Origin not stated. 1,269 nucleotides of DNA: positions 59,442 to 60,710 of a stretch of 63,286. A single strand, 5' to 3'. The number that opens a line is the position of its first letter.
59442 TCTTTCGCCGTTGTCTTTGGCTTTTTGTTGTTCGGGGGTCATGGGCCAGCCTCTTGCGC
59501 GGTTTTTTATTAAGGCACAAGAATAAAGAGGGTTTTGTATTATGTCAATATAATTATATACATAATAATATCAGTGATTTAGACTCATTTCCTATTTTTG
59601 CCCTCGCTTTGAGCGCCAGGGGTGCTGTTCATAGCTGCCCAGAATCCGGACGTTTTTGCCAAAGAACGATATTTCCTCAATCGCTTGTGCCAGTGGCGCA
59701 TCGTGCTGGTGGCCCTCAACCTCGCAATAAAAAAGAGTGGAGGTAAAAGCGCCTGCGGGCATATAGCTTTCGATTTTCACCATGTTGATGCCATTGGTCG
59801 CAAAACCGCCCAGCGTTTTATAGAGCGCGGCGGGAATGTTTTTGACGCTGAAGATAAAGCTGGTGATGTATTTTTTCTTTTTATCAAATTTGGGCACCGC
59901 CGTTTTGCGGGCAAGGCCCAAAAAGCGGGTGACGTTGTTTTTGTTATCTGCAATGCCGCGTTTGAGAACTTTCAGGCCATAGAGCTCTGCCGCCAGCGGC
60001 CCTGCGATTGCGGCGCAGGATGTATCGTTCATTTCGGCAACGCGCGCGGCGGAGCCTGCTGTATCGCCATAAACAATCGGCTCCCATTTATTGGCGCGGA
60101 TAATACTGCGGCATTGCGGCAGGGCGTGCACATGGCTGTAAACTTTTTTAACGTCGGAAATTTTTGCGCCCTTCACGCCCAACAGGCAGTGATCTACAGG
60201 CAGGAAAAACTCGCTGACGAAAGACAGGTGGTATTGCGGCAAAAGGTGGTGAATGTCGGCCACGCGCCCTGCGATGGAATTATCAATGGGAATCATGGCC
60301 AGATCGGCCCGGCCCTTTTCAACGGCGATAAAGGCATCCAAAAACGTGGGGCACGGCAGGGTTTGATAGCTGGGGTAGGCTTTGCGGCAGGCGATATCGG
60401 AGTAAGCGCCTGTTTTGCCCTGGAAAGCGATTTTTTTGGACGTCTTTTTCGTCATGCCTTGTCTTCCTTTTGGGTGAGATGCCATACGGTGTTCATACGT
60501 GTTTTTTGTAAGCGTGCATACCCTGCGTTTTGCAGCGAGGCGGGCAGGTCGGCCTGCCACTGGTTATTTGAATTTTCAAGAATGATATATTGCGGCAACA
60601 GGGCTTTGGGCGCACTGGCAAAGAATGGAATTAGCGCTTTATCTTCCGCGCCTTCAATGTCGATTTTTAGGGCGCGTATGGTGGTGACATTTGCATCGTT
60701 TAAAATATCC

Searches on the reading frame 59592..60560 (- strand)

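Call 9: search_protein_families(library=pfam, proteins=[window:59592-60560:-], max_evalue=0.001)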
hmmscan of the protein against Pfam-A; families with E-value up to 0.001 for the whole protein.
window:59592-60560:- (322 aa): 1 family
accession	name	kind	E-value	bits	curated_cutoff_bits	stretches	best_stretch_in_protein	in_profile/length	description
PF00800.23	PDT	-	7.2e-57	192.5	25.2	1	44-219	1-179/181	Prephenate dehydratase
